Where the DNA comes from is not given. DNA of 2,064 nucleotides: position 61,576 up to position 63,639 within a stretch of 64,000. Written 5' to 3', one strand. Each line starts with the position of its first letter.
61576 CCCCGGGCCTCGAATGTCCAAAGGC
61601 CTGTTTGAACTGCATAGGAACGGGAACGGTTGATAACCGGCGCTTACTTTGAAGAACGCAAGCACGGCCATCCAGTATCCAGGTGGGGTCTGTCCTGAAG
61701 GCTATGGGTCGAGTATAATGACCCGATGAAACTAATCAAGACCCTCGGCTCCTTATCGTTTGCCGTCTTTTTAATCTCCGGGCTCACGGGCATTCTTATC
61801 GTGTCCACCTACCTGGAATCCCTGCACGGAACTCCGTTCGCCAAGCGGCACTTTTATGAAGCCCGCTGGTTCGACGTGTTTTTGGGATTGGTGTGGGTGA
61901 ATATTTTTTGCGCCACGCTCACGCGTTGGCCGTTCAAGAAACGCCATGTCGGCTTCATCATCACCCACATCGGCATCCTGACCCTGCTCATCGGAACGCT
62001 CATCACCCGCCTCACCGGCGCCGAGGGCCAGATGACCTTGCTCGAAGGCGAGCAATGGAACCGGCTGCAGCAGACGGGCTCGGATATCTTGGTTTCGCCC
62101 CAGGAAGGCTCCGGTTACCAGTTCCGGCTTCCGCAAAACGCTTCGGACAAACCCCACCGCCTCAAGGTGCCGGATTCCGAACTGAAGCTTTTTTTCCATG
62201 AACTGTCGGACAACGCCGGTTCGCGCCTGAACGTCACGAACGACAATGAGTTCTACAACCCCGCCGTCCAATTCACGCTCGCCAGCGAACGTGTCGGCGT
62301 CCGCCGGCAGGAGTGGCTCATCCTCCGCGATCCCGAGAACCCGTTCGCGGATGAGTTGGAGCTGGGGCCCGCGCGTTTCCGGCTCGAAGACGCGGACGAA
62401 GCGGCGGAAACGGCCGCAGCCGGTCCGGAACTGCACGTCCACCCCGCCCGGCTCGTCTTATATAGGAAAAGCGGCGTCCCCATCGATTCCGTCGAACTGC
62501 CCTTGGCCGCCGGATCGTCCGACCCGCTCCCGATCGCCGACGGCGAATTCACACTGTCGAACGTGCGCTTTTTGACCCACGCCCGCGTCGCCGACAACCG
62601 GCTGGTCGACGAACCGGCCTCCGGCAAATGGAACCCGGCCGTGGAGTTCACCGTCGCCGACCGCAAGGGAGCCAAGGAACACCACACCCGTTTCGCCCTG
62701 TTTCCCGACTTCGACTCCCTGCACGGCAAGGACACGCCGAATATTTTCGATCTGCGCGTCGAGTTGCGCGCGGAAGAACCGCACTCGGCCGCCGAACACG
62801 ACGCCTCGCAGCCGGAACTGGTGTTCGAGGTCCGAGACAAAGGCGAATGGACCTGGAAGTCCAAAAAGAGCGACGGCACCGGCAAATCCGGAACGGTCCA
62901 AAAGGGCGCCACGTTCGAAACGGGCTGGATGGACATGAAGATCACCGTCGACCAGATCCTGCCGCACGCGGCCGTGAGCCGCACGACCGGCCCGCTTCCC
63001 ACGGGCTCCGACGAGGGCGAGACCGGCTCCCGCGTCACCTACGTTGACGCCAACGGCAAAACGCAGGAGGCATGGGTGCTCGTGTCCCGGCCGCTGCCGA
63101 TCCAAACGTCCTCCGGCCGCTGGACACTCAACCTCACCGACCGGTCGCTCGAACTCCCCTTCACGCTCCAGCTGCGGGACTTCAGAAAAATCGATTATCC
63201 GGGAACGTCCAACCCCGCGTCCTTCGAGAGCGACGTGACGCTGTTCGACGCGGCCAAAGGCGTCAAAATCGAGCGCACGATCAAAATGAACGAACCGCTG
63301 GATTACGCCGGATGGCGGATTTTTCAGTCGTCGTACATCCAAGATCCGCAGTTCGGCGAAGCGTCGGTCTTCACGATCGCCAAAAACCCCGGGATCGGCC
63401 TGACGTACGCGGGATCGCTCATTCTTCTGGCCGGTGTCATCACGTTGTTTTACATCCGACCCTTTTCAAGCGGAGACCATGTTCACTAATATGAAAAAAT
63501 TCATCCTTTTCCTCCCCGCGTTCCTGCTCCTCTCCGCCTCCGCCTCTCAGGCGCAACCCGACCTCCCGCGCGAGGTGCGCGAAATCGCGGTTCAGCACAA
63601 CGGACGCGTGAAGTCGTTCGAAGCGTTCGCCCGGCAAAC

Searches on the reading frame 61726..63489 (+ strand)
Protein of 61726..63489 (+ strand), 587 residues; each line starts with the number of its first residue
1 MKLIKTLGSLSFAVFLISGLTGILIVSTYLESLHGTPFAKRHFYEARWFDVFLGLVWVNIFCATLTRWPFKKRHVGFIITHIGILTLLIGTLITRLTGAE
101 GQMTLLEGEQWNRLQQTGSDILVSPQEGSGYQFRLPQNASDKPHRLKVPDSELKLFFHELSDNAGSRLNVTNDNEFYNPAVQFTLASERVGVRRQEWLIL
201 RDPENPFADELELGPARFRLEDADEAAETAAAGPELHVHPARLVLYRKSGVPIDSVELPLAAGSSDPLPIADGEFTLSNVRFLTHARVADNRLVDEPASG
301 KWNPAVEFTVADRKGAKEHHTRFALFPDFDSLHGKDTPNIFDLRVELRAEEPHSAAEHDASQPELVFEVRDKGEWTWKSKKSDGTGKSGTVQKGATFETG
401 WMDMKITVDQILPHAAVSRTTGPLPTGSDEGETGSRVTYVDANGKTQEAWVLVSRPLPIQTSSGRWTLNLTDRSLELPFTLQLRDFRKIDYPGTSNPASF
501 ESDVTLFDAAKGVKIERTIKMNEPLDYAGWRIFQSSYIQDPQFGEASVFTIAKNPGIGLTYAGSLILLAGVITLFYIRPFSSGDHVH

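Call 5: search_protein_families(library=pfam, proteins=[window:61726-63489:+], max_evalue=0.01)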
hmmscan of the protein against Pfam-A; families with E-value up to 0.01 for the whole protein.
window:61726-63489:+ (587 aa): 1 family
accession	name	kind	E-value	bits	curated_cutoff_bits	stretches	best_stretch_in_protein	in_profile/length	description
PF05140.19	ResB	-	1.1e-24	87.6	24.6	3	473-537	204-265/486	ResB-like family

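Call 18: find_encoding_contigs(protein=window:61726-63489:+, flank=10000, max_places=3)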
Protein window:61726-63489:+ (587 aa): 2 contigs read that carry it; 1 place shown.
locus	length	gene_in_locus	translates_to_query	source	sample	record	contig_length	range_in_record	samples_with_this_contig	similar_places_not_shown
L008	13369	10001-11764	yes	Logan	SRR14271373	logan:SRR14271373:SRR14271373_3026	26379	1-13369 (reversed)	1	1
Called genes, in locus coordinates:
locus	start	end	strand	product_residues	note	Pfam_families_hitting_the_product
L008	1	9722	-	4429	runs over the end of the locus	PF13646:HEAT_2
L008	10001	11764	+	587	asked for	PF05140:ResB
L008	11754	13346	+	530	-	PF01578:Cytochrom_C_asm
